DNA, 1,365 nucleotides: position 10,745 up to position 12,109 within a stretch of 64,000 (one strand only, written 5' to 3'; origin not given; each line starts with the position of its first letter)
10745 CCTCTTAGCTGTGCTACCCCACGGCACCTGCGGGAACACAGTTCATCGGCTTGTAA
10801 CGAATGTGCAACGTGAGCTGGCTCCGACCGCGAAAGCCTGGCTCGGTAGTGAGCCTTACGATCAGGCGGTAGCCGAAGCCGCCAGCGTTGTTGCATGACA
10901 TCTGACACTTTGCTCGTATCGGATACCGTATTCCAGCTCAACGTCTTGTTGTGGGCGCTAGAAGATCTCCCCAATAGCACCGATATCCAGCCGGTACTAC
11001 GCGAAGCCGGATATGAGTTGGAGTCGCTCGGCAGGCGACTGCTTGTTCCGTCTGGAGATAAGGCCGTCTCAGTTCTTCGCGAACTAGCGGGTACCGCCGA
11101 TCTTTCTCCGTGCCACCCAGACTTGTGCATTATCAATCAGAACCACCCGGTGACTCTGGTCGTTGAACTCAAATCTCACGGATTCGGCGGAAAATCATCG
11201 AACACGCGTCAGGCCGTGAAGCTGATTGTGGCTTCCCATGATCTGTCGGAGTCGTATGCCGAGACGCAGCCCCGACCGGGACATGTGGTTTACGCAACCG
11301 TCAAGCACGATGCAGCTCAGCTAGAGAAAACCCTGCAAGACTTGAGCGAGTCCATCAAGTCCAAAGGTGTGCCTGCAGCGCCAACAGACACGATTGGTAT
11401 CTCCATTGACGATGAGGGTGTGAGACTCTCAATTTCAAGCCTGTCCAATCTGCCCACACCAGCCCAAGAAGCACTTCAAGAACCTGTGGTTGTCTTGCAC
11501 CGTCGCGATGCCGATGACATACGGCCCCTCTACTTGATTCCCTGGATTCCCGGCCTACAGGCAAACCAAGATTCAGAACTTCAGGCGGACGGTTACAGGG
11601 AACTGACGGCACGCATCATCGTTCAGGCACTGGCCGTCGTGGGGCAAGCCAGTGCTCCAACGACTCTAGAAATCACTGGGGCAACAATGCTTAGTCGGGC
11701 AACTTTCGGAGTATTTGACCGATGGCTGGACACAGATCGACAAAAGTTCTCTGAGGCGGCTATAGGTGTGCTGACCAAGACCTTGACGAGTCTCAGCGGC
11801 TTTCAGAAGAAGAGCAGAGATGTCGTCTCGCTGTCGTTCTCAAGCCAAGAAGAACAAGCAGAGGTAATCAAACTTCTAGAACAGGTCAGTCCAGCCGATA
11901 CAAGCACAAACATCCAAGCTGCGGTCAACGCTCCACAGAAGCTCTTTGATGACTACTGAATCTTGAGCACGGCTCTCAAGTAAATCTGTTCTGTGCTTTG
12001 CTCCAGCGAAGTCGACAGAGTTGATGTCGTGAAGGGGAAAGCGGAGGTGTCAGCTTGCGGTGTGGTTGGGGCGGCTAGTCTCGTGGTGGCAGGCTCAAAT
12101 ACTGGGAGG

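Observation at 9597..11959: Unrecognisable translationally coupled two-gene cassette with a PD-(D/E)xK-like motif, wedged between the cob operon and an AIM24 gene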

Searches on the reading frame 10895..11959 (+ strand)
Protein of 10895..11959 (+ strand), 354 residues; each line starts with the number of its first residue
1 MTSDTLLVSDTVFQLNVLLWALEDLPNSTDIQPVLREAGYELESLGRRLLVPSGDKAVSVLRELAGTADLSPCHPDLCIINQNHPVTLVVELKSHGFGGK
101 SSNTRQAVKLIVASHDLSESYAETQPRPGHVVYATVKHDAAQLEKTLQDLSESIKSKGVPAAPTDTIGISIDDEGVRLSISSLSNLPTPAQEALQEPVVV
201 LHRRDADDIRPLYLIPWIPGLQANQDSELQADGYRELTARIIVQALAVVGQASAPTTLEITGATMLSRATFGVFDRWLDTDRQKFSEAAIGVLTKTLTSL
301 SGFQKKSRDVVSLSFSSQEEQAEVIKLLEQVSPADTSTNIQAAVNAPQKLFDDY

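Call 3: search_protein_families(library=pfam, proteins=[window:10895-11959:+], max_evalue=1)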
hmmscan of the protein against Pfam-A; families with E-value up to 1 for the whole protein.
window:10895-11959:+ (354 aa): 0 families

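Call 4: search_protein_families(library=padloc, proteins=[window:10895-11959:+], max_evalue=1)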
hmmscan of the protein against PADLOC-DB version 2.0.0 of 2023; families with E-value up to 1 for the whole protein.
window:10895-11959:+ (354 aa): 0 families

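Call 5: search_protein_families(library=ncbifam, proteins=[window:10895-11959:+], max_evalue=1)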
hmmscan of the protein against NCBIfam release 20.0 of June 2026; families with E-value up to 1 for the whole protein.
window:10895-11959:+ (354 aa): 0 families

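Call 6: search_protein_families(library=phrogs, proteins=[window:10895-11959:+], max_evalue=1)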
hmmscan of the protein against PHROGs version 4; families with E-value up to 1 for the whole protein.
window:10895-11959:+ (354 aa): 0 families

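Call 7: find_homologous_proteins(query=window:10895-11959:+)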
Query window:10895-11959:+ (354 aa): 104 proteins with E <= 0.001 among 8000 candidates.
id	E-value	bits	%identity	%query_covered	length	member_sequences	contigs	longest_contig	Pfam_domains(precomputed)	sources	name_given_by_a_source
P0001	3.1e-225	764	100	100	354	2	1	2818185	-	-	-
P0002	2.2e-162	558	72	100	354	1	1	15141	-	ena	-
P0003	9.7e-161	552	73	100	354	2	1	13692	-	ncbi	-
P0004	6.9e-160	549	71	100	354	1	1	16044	-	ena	-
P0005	2.7e-158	544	72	100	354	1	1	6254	-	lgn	-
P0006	3.5e-157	541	71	100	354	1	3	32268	-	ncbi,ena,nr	ncbi:MAG: hypothetical protein F4Y12_13920 [Acidimicrobiaceae bacterium]|nr:hypothetical protein [Ac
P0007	2.2e-156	538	70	100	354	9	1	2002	-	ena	-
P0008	6.9e-156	536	69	100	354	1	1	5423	-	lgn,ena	-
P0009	9.0e-156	536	70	100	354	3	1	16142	-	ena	-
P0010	1.3e-155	535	70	100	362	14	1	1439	-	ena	-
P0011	9.8e-155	532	71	100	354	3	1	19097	-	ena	-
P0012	1.4e-154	532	69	100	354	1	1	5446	-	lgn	-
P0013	2.8e-153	528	68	100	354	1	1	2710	-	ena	-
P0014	4.3e-153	527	69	100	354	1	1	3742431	-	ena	-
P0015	4.6e-152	524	67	100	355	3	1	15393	-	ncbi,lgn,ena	-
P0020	3.2e-144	498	64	100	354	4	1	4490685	-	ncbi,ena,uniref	ncbi:hypothetical protein [Candidatus Poriferisodalis sp.]|uniref:hypothetical protein n=1 Tax=Candi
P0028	1.5e-100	354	48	100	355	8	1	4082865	-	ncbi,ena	-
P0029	7.8e-100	352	47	100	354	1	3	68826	-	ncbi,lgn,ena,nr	ncbi:MAG: hypothetical protein OXS29_16075 [bacterium]|nr:hypothetical protein [bacterium] MDE029078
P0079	6.6e-91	323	45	99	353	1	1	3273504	-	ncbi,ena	-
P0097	1.9e-83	298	43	97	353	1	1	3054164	-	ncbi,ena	-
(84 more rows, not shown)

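Call 10: search_protein_families(library=pfam, proteins=[P0020, P0029], max_evalue=10)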
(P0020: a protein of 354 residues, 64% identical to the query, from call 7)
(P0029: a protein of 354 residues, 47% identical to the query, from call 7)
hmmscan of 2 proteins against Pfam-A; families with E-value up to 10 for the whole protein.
P0020 (354 aa): 2 families
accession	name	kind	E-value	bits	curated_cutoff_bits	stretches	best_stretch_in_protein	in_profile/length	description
PF19107.5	DUF5794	-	0.13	12.8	25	1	110-167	33-91/128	Family of unknown function (DUF5794)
PF13588.12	HSDR_N_2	-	0.23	12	25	1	74-112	38-76/110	Type I restriction enzyme R protein N terminus (HSDR_N)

P0029 (354 aa): 2 families
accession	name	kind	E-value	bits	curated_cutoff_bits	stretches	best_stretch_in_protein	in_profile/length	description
PF24212.1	DUF7433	-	0.0078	16.3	24.2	1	138-157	31-50/51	Family of unknown function (DUF7433)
PF11741.13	AMIN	-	0.026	15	20.5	1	288-343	11-66/101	AMIN domain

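Call 12: search_solved_structures(query=window:10895-11959:+, max_evalue=1)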
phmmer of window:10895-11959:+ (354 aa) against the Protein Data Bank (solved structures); distinct sequences matched with E-value up to 1: 0.

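Call 14: find_encoding_contigs(protein=P0020, flank=10000, max_places=3)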
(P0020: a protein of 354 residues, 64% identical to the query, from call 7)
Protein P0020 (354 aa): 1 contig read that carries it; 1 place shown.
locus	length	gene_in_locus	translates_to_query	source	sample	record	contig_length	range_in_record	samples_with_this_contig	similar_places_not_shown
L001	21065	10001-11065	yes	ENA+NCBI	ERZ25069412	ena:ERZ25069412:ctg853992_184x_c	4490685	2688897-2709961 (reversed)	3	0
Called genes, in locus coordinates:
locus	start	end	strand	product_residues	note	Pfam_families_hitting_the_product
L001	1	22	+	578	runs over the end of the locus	PF00860:Xan_ur_permease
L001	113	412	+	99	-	PF07045:DUF1330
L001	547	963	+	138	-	PF08818:DUF1801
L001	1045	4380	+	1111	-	PF00176:SNF2-rel_dom, PF00270:DEAD (faint), PF04851:ResIII (weak), PF00271:Helicase_C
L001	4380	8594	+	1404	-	PF02384:N6_Mtase (weak), PF07669:Eco57I, PF20473:MmeI_Mtase, PF20466:MmeI_TRD (faint)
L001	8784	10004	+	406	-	PF25924:MJECL33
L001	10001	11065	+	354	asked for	-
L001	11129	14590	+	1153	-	PF00271:Helicase_C (weak)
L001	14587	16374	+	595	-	PF09369:MZB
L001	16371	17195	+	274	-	PF13091:PLDc_2, PF00614:PLDc (weak)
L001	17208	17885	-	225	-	-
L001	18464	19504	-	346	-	PF02625:XdhC_CoxI (weak), PF13478:XdhC_C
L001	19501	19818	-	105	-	PF02625:XdhC_CoxI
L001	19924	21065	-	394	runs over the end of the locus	PF05762:VWA_CoxE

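Call 15: find_encoding_contigs(protein=P0028, flank=10000, max_places=3)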
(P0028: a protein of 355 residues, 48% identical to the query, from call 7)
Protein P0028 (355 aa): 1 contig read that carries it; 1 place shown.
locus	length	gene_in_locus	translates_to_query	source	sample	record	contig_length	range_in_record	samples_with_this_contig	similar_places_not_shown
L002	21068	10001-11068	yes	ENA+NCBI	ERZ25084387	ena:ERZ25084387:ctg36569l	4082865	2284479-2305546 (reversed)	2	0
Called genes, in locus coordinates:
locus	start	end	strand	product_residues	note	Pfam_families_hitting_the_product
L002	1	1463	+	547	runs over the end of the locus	PF00501:AMP-binding, PF13193:AMP-binding_C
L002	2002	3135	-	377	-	PF07632:Sde182_NH-like (faint), PF01156:IU_nuc_hydro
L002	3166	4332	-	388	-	PF00180:Iso_dh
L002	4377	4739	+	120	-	-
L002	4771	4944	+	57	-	-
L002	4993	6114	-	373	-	PF04313:HSDR_N, PF04851:ResIII (weak), PF18766:SWI2_SNF2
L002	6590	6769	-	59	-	-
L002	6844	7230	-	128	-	PF02384:N6_Mtase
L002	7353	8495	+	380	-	PF02720:DUF222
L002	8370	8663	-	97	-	-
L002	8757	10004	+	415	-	PF25924:MJECL33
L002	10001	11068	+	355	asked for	-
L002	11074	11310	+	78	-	-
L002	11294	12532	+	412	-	PF04326:SLFN_AlbA_2, PF13749:HATPase_c_4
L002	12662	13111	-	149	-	-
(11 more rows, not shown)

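Call 23: find_encoding_contigs(protein=P0014, flank=10000, max_places=2)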
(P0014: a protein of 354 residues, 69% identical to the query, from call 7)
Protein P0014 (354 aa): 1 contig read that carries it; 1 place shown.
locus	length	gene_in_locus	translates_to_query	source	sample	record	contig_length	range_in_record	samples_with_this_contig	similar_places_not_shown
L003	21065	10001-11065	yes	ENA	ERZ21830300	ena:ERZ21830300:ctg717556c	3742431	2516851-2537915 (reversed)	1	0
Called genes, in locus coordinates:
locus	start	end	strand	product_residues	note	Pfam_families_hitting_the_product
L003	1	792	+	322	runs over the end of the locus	PF20030:bpMoxR, PF01078:Mg_chelatase (faint), PF05496:RuvB_N (faint), PF13191:AAA_16, PF13401:AAA_22 (weak), PF00004:AAA, PF07726:AAA_3, PF07728:AAA_5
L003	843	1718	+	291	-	PF05762:VWA_CoxE, PF00092:VWA (faint), PF13519:VWA_2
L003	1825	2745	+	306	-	PF00106:adh_short, PF08659:KR (weak), PF13561:adh_short_C2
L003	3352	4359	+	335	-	-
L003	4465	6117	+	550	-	PF00176:SNF2-rel_dom, PF04851:ResIII, PF00270:DEAD (weak)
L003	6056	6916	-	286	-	PF13276:HTH_21 (weak), PF00665:rve, PF13683:rve_3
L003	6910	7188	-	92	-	PF01527:HTH_Tnp_1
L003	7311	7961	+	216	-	PF00395:SLH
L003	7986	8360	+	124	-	-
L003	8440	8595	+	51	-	-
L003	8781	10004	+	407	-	PF25924:MJECL33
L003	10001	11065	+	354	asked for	-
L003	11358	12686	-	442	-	PF06114:Peptidase_M78 (faint)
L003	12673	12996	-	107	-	-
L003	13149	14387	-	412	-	PF13433:Peripla_BP_5, PF13458:Peripla_BP_6, PF01094:ANF_receptor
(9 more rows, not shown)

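Call 24: find_encoding_contigs(protein=P0079, flank=10000, max_places=2)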
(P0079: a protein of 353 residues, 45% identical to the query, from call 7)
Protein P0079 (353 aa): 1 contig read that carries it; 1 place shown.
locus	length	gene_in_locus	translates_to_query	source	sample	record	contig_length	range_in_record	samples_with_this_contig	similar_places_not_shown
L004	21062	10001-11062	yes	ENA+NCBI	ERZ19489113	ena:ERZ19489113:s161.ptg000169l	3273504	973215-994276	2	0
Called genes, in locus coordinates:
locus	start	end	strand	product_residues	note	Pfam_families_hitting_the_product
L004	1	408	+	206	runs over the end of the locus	PF13560:HTH_31, PF01381:HTH_3, PF12844:HTH_19 (weak), PF13443:HTH_26 (weak), PF07883:Cupin_2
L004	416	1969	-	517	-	PF00206:Lyase_1, PF14698:ASL_C2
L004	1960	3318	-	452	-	PF00206:Lyase_1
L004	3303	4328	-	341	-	PF24830:DUF7714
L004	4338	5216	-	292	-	PF02679:ComA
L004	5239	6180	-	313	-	PF11392:AllH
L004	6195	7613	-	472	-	PF06545:AllG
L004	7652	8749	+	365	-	PF00586:AIRS, PF02769:AIRS_C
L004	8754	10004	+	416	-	PF25924:MJECL33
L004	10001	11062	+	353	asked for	-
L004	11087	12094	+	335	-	PF02668:TauD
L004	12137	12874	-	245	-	PF00106:adh_short, PF08659:KR, PF13561:adh_short_C2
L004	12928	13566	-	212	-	PF00677:Lum_binding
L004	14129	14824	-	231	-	PF04255:DUF433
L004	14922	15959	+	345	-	PF08240:ADH_N, PF00107:ADH_zinc_N, PF13602:ADH_zinc_N_2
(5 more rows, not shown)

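Call 25: find_encoding_contigs(protein=P0097, flank=10000, max_places=2)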
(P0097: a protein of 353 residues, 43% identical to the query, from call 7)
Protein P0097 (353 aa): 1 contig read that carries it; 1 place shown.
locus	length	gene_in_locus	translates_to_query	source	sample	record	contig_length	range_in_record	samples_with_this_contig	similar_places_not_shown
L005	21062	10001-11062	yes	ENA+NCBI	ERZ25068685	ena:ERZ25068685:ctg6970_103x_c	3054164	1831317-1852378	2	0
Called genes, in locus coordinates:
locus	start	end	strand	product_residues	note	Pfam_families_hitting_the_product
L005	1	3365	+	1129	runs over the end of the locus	PF00395:SLH (faint), PF02369:Big_1 (weak)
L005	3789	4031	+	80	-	-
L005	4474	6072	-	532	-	PF01019:G_glu_transpept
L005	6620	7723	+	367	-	PF01266:DAO, PF13450:NAD_binding_8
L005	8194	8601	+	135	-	-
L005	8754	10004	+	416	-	PF25924:MJECL33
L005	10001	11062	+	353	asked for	-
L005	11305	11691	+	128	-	-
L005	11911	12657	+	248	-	PF17645:Amdase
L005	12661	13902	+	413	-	PF01266:DAO (faint), PF01494:FAD_binding_3, PF03486:HI0933_like (faint), PF07992:Pyr_redox_2 (faint)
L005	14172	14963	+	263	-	-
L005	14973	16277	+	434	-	PF02771:Acyl-CoA_dh_N, PF02770:Acyl-CoA_dh_M, PF08028:Acyl-CoA_dh_2 (weak)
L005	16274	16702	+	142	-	-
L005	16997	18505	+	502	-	-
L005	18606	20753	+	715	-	PF00005:ABC_tran, PF13304:AAA_21 (faint)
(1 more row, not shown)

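Call 30: predict_structure(alignment_id=A1)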
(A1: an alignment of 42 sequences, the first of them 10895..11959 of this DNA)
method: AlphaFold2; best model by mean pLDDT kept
length: 354 residues; sequences in the alignment: 42
mean_pLDDT: 90.5   pTM: 0.88
mean pLDDT of the five models: 90.5, 90.1, 90.1, 89.0, 87.9
residues with pLDDT >= 90: 262; 70-90: 71; 50-70: 21; < 50: 0
segments of 3 or more residues with pLDDT < 50: none
pLDDT, mean of each block of 10 residues (from residue 1): 86 93 79 94 93 93 92 94 95 92 93 96 95 96 95 96 97 94 87 93 77 72 78 91 96 95 95 89 92 91 92 95 95 90 79 59
secondary structure, 60 per line:
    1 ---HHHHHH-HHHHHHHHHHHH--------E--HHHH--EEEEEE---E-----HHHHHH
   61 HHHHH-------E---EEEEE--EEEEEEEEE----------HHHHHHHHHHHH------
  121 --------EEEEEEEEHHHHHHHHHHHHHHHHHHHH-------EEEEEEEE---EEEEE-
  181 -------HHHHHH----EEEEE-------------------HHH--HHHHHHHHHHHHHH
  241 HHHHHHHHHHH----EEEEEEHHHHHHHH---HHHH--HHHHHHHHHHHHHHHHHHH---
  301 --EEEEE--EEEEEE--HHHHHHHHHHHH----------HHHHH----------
elements in order: H4-9 H11-22 H34-37 E40-45 H55-65 E77-81 E84-92 H103-114 E129-136 H137-156 E164-171 E175-179 H188-193 E198-202 H227-251 E256-261 H262-269 H273-276 H279-297 E303-307 E310-315 H318-329 H340-344

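Call 33: fold_search(model_id=the predicted structure, library=pdb)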
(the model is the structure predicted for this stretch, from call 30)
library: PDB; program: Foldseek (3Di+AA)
matches with E <= 10: 621; with E <= 0.001: 0
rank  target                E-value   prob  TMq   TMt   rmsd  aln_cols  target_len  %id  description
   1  8z4i_A                5.0e-02  0.14  0.13  0.12  15.5       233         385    9  crystal structure of Cdn1 in complex with cA3 (released 2026-02-04)
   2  3euc_A                1.1e-01  0.04  0.11  0.11  18.8       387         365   11  Crystal structure of histidinol-phosphate aminotransferase (YP_297314.1) from RALSTONIA EUTROPHA JMP134 at 2.05 A reso (released 2008-11-11)
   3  8dle_A                1.3e-01  0.06  0.13  0.12  19.7       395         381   11  Crosslinked Crystal Structure of the 8-amino-7-oxonanoate synthase, BioF, and Benzene Sulfonyl Fluoride-crypto Acyl Ca (released 2023-07-12)
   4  9u49_A                2.4e-01  0.10  0.12  0.11  17.2       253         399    9  crystal structure of Cdn1 in complex with cA4 (released 2026-02-04)
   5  5ygr_B                2.4e-01  0.03  0.12  0.12  21.4       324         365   12  Crystal structure of PLP bound Diaminopropionate ammonia lyase from Salmonella typhimurium (released 2018-03-07)
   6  9ibq_A                2.7e-01  0.28  0.19  0.23   8.3       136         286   14  Structure of BstEII with DNA substrate (released 2026-03-04)
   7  3a4c                  2.7e-01  0.25  0.16  0.36   7.0       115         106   15  Crystal structure of cdt1 C terminal domain (released 2009-10-13)
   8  8zwo_E                2.7e-01  0.06  0.14  0.15  18.8       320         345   11  Structure of CTF18-PCNA with ATP (released 2025-06-18)
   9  2rkb_A                3.8e-01  0.04  0.11  0.12  18.1       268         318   12  Serine dehydratase like-1 from human cancer cells (released 2008-04-01)
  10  5g09_D                4.0e-01  0.04  0.16  0.12  21.5       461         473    8  The crystal structure of a S-selective transaminase from Bacillus megaterium bound with R-alpha-methylbenzylamine (released 2016-07-27)
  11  7z6h_E                4.2e-01  0.06  0.16  0.16  19.6       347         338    9  Structure of DNA-bound human RAD17-RFC clamp loader and 9-1-1 checkpoint clamp (released 2022-05-04)
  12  6zqg_CL               4.5e-01  0.13  0.16  0.09  11.9       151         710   10  Cryo-EM structure of the 90S pre-ribosome from Saccharomyces cerevisiae, state Dis-C (released 2020-09-23)
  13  4a5z_B                4.5e-01  0.11  0.14  0.26  10.8       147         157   11  Structures of MITD1 (released 2012-11-14)
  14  3cer_C                4.5e-01  0.06  0.16  0.17  14.7       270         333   10  Crystal structure of the exopolyphosphatase-like protein Q8G5J2. Northeast Structural Genomics Consortium target BlR13 (released 2008-04-01)
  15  1jg8_A                4.5e-01  0.04  0.15  0.15  19.2       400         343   12  Crystal Structure of Threonine Aldolase (Low-specificity) (released 2001-07-04)
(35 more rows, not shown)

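Call 36: search_solved_structures(query=A1, max_evalue=10, show_alignments=3)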
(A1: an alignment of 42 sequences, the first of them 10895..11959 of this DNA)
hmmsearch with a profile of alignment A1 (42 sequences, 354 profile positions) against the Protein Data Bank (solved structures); distinct sequences matched with E-value up to 10: 4.
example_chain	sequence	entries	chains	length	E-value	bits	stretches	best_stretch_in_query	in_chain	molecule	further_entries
6xr1_A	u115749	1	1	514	0.00062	21.9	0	247-319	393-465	dTor_9x57R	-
1tjl_A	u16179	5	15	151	0.05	15.6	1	272-331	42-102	DnaK suppressor protein | RNA polymerase-binding transcription factor DksA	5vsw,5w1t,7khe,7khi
6xr2_A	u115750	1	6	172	0.056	15.5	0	257-317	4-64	dTor_3x57R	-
8e0n_A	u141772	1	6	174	0.59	12.1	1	251-337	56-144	BGL18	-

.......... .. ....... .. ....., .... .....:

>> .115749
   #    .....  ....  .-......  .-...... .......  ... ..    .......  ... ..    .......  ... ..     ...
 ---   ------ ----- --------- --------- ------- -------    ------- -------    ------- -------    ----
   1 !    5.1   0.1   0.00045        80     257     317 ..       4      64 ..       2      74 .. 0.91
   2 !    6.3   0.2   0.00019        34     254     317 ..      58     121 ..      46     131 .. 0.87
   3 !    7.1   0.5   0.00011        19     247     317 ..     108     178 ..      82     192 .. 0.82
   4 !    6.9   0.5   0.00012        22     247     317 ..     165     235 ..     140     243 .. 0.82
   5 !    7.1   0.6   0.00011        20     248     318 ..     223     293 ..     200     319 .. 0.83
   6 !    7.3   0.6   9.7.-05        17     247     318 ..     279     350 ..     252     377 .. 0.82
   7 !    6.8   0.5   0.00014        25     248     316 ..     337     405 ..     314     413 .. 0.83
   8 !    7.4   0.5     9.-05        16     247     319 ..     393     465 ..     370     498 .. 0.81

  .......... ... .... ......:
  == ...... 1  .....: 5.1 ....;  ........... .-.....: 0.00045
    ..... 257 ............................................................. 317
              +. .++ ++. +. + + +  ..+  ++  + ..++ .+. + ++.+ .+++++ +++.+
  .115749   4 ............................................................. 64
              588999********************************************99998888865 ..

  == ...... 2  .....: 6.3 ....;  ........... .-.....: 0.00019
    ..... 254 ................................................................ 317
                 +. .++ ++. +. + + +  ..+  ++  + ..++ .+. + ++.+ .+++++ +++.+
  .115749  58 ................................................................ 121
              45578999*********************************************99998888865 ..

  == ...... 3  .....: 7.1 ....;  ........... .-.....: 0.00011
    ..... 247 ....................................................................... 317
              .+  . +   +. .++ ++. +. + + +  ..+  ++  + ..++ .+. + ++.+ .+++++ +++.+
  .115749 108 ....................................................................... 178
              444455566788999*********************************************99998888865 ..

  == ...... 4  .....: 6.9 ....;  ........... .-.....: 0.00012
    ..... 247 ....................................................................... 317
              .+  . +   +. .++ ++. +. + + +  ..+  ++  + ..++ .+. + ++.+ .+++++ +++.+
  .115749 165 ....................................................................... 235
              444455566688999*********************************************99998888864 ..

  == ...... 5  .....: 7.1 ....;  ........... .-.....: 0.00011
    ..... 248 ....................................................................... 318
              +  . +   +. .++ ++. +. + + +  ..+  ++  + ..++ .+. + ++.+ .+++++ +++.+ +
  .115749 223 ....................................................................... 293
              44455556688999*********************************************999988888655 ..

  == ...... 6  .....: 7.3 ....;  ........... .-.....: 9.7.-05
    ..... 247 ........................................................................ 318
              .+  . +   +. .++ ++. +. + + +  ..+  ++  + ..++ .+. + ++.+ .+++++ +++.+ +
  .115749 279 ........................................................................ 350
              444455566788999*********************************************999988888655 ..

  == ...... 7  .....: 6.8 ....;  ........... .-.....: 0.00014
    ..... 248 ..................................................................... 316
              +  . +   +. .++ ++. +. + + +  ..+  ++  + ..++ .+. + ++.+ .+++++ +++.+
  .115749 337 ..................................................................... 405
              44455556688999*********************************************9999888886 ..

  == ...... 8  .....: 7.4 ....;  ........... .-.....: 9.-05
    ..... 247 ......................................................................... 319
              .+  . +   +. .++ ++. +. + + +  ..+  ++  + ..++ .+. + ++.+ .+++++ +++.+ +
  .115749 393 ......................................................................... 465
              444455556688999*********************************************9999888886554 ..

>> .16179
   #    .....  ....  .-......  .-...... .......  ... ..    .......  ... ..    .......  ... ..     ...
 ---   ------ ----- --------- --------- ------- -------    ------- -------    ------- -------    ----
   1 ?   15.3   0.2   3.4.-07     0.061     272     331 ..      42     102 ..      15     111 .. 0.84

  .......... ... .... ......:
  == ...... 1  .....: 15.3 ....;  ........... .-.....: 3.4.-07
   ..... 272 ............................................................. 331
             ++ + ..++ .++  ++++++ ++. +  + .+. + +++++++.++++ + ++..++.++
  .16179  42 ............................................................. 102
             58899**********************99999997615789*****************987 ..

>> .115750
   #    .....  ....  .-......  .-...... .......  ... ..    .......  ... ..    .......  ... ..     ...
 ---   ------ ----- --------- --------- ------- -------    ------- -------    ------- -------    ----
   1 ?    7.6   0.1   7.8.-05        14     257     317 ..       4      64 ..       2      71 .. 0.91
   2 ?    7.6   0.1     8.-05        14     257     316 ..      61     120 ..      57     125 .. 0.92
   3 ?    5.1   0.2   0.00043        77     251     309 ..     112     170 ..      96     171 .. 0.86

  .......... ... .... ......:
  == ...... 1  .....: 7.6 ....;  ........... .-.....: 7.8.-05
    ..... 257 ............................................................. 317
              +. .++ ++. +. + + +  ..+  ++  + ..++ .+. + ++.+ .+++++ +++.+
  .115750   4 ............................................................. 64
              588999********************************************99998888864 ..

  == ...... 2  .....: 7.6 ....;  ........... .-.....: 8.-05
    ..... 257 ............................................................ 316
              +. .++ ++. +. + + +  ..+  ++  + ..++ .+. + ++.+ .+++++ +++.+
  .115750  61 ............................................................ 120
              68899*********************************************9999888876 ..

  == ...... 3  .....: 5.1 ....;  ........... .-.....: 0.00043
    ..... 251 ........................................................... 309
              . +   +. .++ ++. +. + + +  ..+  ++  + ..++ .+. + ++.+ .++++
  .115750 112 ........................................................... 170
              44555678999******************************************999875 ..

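Call 46: search_protein_representatives(alignment_id=A1)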
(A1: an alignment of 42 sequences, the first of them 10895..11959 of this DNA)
Query: 42 sequences, 354 profile positions. Proteins with E-value up to 0.001 (for the whole library): 390; up to 1e-10: 295; up to 1e-30: 105. The best 150 are listed.
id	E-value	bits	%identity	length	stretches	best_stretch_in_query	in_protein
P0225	3.0e-138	476.9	-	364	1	1-353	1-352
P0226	8.6e-112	389.9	-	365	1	1-350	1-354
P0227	2.4e-99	349.0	-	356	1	1-353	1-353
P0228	1.2e-90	320.3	-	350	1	3-345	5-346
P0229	5.1e-90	318.2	-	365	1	5-352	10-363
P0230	6.1e-84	298.2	-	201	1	1-201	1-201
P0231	1.9e-83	296.6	-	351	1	7-353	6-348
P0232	1.2e-82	294.0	-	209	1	143-352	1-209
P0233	2.9e-78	279.6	-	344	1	18-353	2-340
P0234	3.5e-69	249.7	-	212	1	1-212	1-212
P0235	2.0e-68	247.2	-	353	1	4-335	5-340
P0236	8.8e-68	245.1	-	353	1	5-336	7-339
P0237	2.4e-65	237.1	-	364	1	5-334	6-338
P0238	4.9e-64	232.8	-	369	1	4-335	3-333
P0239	3.6e-63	229.9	-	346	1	3-334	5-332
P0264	1.7e-42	162.0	-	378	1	6-310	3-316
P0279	1.7e-38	148.8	-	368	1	3-330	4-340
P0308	4.3e-33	131.0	-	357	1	6-352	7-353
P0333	3.3e-30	121.5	-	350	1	1-337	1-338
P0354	1.6e-26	109.3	-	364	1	6-330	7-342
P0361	3.1e-25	105.2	-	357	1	4-331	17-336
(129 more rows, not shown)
